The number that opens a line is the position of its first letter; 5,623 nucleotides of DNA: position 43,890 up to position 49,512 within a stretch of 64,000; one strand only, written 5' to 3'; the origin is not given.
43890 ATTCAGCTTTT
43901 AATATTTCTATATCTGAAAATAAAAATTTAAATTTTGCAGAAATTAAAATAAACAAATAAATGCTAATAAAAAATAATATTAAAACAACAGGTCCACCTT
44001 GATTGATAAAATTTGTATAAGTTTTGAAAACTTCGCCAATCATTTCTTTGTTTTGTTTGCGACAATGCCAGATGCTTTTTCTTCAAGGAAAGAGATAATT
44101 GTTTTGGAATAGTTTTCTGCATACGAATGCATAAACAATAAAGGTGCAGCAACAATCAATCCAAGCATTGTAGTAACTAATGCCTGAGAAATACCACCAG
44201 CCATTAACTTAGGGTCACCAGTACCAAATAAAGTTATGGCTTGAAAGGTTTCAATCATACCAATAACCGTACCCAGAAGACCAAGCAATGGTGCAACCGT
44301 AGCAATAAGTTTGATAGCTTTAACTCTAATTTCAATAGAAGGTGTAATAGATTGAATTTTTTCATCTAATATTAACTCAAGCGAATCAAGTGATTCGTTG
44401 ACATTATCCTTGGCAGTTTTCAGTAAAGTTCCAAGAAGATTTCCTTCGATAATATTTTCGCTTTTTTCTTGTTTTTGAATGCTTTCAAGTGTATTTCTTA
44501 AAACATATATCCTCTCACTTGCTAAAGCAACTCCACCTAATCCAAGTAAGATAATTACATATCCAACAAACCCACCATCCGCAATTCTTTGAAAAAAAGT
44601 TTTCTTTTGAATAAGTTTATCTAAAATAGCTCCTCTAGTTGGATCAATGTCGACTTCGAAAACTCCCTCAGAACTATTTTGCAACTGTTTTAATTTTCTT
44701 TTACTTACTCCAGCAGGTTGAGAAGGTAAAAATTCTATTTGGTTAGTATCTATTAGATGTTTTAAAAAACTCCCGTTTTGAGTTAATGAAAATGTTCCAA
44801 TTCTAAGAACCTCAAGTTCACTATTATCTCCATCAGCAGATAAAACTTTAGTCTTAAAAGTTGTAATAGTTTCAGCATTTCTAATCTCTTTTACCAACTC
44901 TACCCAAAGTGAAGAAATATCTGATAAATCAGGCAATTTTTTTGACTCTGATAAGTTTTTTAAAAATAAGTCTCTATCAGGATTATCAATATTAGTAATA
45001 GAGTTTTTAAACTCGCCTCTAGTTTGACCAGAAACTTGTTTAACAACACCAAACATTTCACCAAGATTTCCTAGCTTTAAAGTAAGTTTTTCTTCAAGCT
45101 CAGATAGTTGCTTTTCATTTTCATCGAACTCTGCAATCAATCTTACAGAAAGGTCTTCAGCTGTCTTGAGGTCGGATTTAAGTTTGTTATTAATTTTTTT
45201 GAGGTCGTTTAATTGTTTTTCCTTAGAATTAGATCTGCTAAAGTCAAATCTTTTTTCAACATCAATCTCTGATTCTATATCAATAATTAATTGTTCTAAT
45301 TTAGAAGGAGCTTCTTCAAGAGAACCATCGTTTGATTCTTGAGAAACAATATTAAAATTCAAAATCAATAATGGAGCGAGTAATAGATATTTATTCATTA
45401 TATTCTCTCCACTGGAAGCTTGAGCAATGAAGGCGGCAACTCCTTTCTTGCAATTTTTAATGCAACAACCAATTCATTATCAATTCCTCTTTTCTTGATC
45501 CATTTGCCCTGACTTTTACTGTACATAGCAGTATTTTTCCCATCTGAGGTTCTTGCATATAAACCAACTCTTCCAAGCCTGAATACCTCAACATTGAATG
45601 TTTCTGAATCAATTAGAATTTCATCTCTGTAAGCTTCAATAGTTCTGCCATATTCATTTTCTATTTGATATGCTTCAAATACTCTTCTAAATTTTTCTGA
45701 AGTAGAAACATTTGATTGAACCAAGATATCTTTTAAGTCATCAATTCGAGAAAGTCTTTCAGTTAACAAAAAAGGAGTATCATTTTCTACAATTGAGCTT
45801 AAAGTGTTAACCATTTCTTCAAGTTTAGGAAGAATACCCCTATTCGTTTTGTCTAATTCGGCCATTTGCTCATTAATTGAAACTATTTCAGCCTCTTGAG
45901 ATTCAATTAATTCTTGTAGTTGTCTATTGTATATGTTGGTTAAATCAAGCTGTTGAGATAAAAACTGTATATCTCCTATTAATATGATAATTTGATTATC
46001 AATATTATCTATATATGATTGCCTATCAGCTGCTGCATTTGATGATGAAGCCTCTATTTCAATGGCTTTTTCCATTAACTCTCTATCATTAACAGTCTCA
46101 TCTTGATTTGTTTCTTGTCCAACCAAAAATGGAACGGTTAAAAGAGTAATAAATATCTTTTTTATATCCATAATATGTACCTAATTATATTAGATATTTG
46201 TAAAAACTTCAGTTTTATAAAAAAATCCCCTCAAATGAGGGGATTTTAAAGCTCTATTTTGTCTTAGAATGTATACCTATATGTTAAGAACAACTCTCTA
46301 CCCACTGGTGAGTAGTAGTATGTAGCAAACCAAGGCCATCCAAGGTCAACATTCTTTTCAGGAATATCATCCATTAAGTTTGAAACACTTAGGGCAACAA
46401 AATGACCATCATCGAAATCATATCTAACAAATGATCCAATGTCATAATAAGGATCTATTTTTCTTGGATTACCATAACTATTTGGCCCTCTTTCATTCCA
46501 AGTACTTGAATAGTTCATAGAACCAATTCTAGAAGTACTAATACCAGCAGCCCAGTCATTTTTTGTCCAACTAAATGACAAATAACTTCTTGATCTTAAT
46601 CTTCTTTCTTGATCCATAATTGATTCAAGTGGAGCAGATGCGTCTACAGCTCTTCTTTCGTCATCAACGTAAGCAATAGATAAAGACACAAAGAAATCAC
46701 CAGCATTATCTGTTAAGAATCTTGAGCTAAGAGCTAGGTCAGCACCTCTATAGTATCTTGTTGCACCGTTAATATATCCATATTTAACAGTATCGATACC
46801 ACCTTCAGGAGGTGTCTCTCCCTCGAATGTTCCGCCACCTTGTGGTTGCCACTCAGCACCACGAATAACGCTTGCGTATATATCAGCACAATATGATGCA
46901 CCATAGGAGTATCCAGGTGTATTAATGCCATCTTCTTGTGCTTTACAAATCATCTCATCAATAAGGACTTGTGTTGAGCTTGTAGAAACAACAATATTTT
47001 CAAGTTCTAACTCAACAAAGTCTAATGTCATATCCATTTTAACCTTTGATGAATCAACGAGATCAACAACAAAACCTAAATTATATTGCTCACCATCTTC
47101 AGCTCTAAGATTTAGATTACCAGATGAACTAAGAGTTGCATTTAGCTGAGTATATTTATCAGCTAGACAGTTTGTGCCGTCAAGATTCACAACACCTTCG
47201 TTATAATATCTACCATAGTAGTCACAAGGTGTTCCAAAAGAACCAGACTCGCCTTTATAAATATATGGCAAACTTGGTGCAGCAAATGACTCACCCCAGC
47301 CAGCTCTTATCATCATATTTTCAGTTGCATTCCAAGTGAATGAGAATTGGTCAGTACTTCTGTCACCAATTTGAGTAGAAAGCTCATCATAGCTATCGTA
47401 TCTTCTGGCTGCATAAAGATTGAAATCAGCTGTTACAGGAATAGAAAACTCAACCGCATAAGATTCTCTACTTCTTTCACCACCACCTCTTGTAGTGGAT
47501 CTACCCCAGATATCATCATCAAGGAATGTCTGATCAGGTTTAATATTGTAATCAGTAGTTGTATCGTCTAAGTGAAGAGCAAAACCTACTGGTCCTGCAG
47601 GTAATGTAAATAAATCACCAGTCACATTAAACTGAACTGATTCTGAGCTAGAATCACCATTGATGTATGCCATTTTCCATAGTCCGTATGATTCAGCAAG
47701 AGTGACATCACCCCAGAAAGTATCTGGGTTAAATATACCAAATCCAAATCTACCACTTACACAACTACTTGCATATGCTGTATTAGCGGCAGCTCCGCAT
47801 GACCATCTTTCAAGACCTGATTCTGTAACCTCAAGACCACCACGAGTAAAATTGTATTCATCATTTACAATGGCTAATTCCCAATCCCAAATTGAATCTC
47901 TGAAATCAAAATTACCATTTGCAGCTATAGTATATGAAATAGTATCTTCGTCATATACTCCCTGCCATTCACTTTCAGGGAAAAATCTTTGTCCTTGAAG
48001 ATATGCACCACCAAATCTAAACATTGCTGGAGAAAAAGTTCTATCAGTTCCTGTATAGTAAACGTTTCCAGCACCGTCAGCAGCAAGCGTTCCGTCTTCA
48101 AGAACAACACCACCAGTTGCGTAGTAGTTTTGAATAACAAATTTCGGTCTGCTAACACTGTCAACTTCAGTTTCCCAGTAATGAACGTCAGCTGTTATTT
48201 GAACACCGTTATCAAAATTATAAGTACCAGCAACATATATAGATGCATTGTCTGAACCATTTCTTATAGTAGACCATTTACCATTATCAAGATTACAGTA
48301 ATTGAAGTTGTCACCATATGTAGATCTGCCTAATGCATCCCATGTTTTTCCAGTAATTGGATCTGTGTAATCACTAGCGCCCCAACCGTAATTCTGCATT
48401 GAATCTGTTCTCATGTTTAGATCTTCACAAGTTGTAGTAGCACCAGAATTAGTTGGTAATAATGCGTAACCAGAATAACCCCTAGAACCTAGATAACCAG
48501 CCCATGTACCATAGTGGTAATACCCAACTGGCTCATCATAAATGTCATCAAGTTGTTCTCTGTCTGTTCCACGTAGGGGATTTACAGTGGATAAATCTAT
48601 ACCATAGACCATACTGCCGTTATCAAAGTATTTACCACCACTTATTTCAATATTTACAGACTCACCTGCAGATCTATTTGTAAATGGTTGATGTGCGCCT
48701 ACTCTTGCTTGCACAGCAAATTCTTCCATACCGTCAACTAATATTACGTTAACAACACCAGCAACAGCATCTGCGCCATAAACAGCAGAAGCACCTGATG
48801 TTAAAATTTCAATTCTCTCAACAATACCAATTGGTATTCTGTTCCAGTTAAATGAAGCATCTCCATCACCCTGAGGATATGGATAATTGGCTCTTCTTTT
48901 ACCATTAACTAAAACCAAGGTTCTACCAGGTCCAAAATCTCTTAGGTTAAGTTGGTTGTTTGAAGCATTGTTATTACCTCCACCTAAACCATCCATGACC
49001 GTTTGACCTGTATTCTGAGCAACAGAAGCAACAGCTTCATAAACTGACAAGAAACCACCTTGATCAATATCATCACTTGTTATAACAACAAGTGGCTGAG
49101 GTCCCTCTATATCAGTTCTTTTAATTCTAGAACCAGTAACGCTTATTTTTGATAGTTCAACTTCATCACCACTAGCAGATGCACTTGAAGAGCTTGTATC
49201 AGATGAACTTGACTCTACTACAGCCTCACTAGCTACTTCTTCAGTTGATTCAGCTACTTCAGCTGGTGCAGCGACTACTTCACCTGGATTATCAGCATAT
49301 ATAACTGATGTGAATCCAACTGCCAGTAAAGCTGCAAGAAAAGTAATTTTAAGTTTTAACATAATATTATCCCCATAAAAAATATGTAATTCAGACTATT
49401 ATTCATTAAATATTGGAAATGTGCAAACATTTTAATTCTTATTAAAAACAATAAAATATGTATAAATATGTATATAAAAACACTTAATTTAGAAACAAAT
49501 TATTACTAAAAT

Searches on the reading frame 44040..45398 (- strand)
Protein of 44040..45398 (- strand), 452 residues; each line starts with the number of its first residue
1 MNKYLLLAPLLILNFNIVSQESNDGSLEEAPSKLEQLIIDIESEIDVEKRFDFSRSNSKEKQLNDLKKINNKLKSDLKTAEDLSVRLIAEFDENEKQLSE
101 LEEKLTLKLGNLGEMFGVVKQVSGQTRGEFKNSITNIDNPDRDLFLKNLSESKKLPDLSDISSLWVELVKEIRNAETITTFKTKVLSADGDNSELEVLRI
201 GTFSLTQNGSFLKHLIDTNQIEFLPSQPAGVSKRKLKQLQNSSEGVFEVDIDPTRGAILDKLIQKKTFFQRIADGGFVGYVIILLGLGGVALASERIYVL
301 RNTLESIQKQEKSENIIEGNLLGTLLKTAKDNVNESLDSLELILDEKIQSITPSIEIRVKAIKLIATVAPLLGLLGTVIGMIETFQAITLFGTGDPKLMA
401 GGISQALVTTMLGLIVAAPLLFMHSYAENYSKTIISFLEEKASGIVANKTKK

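Call 81: search_protein_families(library=pfam, proteins=[window:44040-45398:-], max_evalue=0.00001)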
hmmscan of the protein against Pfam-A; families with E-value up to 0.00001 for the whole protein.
window:44040-45398:- (452 aa): 1 family
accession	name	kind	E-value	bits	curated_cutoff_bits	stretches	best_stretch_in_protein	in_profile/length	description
PF01618.21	MotA_ExbB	-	1.2e-27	96.6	22.9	1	332-439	19-126/127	MotA/TolQ/ExbB proton channel family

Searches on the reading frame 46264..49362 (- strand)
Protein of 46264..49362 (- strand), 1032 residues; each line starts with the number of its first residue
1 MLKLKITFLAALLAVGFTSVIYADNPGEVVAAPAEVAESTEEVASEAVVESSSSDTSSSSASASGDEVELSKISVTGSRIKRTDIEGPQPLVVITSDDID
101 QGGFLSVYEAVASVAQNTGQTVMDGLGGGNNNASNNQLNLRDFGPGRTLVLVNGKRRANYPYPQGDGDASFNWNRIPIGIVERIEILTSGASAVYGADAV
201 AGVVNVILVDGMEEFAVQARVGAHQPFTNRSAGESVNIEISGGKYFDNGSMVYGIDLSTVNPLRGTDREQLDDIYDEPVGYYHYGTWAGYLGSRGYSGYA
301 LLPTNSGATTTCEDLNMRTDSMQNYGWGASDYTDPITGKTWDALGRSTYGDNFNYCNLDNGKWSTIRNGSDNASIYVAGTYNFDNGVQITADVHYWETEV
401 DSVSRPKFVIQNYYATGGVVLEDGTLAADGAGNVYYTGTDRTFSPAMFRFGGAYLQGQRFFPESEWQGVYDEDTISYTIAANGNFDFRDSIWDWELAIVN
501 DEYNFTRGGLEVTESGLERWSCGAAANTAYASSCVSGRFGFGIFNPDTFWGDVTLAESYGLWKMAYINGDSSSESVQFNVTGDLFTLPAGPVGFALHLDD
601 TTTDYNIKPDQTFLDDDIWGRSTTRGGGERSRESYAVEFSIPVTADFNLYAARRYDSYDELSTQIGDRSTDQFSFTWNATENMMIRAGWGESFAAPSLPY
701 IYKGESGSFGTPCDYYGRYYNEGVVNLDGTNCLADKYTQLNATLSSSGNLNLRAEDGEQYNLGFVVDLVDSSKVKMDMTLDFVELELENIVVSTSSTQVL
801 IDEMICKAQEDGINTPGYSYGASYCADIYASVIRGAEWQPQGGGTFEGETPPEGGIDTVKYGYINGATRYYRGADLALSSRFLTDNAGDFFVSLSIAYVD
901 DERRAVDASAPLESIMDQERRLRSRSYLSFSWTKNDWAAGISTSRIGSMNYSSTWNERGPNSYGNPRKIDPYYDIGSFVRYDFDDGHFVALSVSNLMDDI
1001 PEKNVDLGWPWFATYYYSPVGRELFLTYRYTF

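Call 81: search_protein_families(library=pfam, proteins=[window:46264-49362:-], max_evalue=0.00001)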
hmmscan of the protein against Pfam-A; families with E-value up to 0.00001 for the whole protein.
window:46264-49362:- (1032 aa): 2 families
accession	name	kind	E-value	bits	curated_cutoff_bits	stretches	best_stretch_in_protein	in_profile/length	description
PF07715.20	Plug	-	1.2e-17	64.8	23.9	1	86-203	4-107/107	TonB-dependent Receptor Plug Domain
PF00593.30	TonB_dep_Rec_b-barrel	-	1.9e-13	51.5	27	1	469-996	38-436/436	TonB dependent receptor-like, beta-barrel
